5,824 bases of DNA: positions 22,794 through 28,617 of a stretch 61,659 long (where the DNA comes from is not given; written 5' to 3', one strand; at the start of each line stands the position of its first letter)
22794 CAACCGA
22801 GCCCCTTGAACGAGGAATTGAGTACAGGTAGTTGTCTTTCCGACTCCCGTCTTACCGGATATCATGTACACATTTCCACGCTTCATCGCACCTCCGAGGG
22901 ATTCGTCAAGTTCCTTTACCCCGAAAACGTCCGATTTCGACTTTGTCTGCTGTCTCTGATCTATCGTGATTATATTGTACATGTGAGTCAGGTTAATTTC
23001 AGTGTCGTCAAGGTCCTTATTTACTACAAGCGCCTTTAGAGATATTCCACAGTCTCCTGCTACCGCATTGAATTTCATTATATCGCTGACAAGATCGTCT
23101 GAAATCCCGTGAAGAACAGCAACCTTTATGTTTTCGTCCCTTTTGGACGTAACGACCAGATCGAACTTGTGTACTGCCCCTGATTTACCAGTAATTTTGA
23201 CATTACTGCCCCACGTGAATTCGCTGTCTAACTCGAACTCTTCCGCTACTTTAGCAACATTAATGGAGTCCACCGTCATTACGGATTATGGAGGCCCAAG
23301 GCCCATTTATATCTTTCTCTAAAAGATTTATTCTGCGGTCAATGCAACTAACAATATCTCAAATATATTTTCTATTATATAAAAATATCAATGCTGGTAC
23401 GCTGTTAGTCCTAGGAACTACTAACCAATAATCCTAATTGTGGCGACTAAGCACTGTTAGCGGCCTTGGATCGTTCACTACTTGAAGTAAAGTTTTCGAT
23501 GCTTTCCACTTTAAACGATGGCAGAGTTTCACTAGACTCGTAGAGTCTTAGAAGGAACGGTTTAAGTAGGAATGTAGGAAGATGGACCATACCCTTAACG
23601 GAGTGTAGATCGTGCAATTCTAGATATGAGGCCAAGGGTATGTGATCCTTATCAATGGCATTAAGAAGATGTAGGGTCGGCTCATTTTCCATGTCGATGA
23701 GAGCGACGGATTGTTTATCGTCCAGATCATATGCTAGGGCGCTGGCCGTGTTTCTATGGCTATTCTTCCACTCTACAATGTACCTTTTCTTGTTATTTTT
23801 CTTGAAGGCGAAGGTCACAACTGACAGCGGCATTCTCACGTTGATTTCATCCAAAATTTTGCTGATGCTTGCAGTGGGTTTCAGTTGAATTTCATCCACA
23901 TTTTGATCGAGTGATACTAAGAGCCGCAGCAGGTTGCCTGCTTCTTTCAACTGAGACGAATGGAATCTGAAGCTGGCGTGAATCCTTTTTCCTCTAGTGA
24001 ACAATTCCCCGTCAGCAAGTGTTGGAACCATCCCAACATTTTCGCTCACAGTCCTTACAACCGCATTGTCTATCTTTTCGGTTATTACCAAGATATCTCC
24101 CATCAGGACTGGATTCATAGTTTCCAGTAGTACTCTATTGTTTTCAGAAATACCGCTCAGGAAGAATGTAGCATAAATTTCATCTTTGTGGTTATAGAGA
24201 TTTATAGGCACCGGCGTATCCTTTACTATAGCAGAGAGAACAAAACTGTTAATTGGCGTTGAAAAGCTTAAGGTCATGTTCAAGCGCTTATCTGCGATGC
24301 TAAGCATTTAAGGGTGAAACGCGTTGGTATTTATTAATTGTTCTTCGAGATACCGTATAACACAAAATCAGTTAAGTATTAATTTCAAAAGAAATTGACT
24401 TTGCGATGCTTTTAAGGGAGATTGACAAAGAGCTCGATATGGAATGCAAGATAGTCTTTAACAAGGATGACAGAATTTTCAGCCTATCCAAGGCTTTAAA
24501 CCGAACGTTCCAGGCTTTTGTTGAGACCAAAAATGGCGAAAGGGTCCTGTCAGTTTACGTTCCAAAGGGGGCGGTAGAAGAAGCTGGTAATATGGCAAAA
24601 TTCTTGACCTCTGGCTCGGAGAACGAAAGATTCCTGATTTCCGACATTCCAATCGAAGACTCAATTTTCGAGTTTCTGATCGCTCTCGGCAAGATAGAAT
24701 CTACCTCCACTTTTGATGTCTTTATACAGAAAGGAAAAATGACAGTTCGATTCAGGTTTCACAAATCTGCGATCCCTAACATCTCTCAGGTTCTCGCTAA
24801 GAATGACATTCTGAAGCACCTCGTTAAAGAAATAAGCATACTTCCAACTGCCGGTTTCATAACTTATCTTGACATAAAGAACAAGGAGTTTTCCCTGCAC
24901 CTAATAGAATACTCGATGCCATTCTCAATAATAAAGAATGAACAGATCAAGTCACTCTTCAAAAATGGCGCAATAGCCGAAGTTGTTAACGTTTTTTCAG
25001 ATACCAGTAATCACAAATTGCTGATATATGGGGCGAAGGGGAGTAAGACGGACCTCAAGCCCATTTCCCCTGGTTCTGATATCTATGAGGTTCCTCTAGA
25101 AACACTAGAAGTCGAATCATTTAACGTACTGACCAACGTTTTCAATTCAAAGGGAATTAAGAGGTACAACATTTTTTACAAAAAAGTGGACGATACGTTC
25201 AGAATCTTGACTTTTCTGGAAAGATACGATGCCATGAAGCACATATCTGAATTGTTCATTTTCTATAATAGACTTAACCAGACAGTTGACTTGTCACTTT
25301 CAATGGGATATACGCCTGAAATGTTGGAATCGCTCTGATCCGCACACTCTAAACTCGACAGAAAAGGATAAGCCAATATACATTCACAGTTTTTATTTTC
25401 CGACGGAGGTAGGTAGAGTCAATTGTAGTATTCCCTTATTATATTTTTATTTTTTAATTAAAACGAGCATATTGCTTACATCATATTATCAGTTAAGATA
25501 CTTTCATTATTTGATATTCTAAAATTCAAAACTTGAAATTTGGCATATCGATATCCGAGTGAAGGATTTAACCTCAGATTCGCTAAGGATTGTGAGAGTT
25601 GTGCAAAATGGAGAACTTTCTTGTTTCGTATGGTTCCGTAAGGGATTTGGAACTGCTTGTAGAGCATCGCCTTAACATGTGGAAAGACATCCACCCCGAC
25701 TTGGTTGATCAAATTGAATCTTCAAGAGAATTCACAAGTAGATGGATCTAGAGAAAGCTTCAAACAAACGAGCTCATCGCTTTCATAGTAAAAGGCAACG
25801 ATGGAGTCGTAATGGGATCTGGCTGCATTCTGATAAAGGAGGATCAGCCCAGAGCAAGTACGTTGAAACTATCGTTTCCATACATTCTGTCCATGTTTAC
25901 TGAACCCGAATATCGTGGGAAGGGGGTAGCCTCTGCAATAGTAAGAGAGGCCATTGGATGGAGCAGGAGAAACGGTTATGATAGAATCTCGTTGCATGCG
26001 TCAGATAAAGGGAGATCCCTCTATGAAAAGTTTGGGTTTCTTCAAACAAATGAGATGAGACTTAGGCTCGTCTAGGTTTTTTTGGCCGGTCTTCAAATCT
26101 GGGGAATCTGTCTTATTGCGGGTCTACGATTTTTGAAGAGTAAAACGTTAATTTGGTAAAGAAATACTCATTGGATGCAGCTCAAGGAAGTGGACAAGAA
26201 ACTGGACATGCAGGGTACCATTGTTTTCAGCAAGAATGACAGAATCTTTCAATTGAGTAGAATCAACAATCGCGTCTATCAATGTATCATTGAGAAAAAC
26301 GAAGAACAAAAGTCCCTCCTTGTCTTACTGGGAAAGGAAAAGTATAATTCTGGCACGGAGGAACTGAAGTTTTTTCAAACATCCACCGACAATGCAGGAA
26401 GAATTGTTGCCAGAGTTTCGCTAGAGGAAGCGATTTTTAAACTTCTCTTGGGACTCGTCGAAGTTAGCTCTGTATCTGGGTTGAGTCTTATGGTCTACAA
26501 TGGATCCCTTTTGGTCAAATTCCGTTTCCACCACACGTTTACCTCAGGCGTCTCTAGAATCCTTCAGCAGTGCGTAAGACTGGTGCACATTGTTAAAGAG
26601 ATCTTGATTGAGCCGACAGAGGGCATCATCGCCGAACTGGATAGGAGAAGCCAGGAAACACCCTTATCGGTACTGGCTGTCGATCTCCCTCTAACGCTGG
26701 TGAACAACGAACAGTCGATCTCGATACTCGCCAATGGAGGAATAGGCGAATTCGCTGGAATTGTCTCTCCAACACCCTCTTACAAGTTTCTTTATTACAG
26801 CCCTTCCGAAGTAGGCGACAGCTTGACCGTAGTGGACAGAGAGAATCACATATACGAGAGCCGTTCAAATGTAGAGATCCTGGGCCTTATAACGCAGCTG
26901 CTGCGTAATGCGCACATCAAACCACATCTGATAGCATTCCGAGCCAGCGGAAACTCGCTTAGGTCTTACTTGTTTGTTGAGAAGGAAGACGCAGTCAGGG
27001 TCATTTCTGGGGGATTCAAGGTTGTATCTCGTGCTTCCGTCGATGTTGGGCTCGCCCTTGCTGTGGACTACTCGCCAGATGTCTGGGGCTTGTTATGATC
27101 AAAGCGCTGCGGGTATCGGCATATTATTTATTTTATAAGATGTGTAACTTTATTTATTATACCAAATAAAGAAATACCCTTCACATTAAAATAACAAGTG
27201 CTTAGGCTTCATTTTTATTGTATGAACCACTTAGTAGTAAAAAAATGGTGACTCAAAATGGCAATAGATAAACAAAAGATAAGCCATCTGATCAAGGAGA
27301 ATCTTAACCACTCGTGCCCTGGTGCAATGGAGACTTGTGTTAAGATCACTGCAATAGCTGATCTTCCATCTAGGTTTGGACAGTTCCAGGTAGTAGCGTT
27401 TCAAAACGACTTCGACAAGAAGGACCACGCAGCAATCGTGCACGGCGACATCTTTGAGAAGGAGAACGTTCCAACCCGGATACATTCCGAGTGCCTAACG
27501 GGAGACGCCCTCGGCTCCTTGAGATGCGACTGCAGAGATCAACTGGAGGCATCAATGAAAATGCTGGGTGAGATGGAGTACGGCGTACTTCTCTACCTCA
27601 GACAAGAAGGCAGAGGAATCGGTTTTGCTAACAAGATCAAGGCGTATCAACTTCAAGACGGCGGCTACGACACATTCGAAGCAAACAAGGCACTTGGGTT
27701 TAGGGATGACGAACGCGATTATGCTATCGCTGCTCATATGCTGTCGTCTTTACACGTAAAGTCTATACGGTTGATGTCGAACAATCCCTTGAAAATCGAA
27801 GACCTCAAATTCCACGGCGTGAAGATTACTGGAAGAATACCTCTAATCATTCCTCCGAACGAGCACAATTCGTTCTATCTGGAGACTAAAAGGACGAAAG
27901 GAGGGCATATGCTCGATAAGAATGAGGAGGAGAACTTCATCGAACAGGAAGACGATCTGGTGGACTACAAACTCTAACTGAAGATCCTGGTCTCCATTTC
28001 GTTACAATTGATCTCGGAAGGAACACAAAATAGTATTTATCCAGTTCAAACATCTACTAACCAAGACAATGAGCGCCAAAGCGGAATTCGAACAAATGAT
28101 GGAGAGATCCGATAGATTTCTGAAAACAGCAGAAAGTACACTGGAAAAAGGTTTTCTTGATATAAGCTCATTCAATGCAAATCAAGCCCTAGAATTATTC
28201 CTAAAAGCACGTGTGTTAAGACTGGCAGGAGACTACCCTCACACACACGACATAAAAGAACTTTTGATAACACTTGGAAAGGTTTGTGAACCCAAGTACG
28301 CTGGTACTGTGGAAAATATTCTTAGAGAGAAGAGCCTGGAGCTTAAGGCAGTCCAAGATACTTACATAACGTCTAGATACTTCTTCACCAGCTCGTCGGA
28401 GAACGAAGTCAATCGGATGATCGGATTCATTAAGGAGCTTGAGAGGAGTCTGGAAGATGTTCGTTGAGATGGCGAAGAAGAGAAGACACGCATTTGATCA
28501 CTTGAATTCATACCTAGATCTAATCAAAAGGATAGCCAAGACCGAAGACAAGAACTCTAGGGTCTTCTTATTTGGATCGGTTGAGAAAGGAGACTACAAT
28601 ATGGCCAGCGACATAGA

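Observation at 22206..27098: Candidate undescribed module: KaiC-like ATPase plus a triplicated unknown protein family next to the surface island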

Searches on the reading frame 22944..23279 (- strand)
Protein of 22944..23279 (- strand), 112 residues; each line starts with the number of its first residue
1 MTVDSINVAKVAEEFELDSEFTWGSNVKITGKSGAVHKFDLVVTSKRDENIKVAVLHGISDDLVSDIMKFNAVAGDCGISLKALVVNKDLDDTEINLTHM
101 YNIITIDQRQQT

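Call 71: search_solved_structures(query=A5, max_evalue=10, show_alignments=2)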
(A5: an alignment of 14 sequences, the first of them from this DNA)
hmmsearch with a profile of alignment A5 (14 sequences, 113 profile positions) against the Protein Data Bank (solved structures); distinct sequences matched with E-value up to 10: 3.
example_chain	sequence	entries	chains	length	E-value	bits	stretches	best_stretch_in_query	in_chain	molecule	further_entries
1ynm_A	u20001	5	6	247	0.6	13.2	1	48-103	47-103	R.HinP1I restriction endonuclease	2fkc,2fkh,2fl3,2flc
2gs8_A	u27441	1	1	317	0.75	12.8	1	74-110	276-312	mevalonate pyrophosphate decarboxylase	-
3mfd_A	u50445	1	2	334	0.79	12.8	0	42-107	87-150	D-alanyl-D-alanine carboxypeptidase dacB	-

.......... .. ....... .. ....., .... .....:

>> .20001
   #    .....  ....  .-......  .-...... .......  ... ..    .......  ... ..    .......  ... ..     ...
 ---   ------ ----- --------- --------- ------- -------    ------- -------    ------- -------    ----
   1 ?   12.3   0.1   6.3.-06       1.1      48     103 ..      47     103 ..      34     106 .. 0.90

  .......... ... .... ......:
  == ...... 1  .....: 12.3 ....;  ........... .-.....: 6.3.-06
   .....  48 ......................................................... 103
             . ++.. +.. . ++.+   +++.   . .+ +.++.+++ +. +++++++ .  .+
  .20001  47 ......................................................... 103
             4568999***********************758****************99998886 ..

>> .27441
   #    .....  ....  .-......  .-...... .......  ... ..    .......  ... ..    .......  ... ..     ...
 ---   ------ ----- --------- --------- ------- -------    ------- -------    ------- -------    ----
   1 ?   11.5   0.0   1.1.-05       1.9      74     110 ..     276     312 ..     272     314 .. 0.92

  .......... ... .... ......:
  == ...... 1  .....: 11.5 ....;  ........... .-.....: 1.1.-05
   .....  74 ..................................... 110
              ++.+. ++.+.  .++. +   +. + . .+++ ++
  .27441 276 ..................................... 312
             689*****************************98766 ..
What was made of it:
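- On PD-(D/E)XK restriction-endonuclease-like fold (N-domain of KaiC(N)): The profile hit to R.HinP1I is only E 0.6, with invariant K82 aligned to its QxK lysine (call 71).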

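Call 72: search_protein_families(library=pfam, alignment_id=A5, max_evalue=10)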
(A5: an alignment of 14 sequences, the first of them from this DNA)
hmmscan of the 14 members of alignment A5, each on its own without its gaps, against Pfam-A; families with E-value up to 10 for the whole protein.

A. member 1, seq(112 aa): 1 family
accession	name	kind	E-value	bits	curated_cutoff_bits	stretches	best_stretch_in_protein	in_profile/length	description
PF22980.2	Myb_DNA-bind_8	-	0.068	12.9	27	1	70-80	22-33/50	Myb-like DNA-binding domain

B. families by the number of members that match (of 14 scanned): 9 families
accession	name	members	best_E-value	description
PF08862.16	DUF1829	6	0.0022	Domain of unknown function DUF1829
PF22980.2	Myb_DNA-bind_8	2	0.025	Myb-like DNA-binding domain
PF16188.10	Peptidase_M24_C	2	0.11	C-terminal region of peptidase_M24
PF05067.18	Mn_catalase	1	0.0062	Manganese containing catalase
PF07949.17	YbbR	1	0.0065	YbbR-like protein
PF19672.4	DUF6175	1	0.046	Family of unknown function (DUF6175)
PF07438.16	DUF1514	1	0.069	Protein of unknown function (DUF1514)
PF22341.1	GSPE_N1E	1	0.086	GSPII protein E, N1E domain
PF04724.18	Glyco_transf_17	1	0.15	Glycosyltransferase family 17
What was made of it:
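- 22944..23279 (-): N-terminal domain of KaiC(N), residues ~1-112, with motif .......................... Only weak hits exist: R.HinP1I endonuclease E 0.6 (call 71) and DUF1829 in 6 of 14 members, best E 0.0022 (call 72).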

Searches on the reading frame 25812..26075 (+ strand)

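Call 3: search_protein_families(library=pfam, proteins=[window:25812-26075:+], max_evalue=1)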
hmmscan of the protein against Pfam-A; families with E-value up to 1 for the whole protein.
window:25812-26075:+ (87 aa): 8 families
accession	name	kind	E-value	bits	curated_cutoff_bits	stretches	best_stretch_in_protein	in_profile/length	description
PF00583.31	Acetyltransf_1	-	7.9e-12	45.9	20.7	1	4-76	46-116/116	Acetyltransferase (GNAT) family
PF13508.13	Acetyltransf_7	-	8.8e-11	42.5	27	1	16-76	28-82/84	Acetyltransferase (GNAT) domain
PF13673.13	Acetyltransf_10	-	4.4e-09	36.8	23.6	1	24-83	53-114/128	Acetyltransferase (GNAT) domain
PF13527.13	Acetyltransf_9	-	3.8e-06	27.4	25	1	20-76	70-124/127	Acetyltransferase (GNAT) domain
PF08445.16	FR47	-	0.0002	21.7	22.1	1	17-79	16-80/86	FR47-like protein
PF14542.12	Acetyltransf_CG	-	0.00023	21.6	30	1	26-56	28-58/80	GCN5-related N-acetyl-transferase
PF17013.11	Acetyltransf_15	-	0.0065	16.3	35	1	25-76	75-136/210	Putative acetyl-transferase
PF24553.2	Rv0428c_C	-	0.11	12.6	27.2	1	30-83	167-222/224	Probable histone acetyltransferase Rv0428c C-terminal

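Call 4: search_protein_families(library=ncbifam, proteins=[window:25812-26075:+], max_evalue=1)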
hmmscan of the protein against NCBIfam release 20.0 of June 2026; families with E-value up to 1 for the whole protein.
window:25812-26075:+ (87 aa): 13 families
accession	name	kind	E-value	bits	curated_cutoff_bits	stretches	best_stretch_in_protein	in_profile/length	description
NF043067.1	AAC_6p_group_E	equivalog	4.5e-05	23.4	140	1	24-81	72-132/140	aminoglycoside 6'-N-acetyltransferase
NF049894.1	CG3035_N_ac_Glu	equivalog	0.00075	18.8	280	1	28-82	238-295/300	N-acetylglutamate synthase, CG3035 family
NF007338.0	PRK09831.1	equivalog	0.001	19.2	146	1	24-83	77-131/150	GNAT family N-acetyltransferase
TIGR01575.1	rimI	equivalog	0.0017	18.5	86.4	1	25-81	58-117/132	ribosomal protein S18-alanine N-acetyltransferase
NF002959.0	PRK03624.1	equivalog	0.0025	17.5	124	1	27-82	77-135/147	GNAT family acetyltransferase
NF000010.1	AAC_2p_Ib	exception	0.003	17.2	400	1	23-78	89-143/195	aminoglycoside N-acetyltransferase AAC(2')-Ib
NF033130.1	AAC_6p_A48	exception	0.0047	16.8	300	1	24-63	78-117/147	AacA48 family aminoglycoside 6'-N-acetyltransferase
NF040503.1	resist_ArsN1a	equivalog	0.0066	16.2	170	1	26-78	80-135/159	arsinothricin resistance N-acetyltransferase ArsN1 family A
NF007807.0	PRK10514.1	equivalog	0.029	14.3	134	1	20-80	68-126/147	acetyltransferase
NF040501.1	resist_ArsN2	equivalog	0.056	13.1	125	1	27-79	53-104/133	arsenic resistance N-acetyltransferase ArsN2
NF000224.3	AAC_6p_Acine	exception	0.073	13.1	225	1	24-55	77-108/146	AAC(6')-Ighjkrstuvwx family aminoglycoside N-acetyltransferase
NF000360.1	sat4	exception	0.16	12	380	1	23-66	97-140/180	streptothricin N-acetyltransferase Sat4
TIGR03103.1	trio_acet_GNAT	equivalog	0.17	10.4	569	1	30-80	163-216/547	N-acetylglutaminylglutamine synthetase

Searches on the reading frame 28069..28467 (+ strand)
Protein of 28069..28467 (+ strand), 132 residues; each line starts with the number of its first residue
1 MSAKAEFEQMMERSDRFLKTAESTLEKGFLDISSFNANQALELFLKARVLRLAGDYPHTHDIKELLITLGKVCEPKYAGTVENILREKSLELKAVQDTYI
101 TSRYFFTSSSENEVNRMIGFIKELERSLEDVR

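Call 56: search_protein_families(library=pfam, proteins=[window:28069-28467:+], max_evalue=0.001)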
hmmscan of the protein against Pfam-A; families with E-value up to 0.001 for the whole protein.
window:28069-28467:+ (132 aa): 1 family
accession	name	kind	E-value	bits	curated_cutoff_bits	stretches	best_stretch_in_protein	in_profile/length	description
PF05168.19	HEPN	-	9.9e-21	74.5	22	1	8-126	2-112/117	HEPN domain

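Call 57: search_protein_families(library=padloc, proteins=[window:28069-28467:+], max_evalue=0.01)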
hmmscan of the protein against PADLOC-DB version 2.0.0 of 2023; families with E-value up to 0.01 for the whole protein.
window:28069-28467:+ (132 aa): 0 families
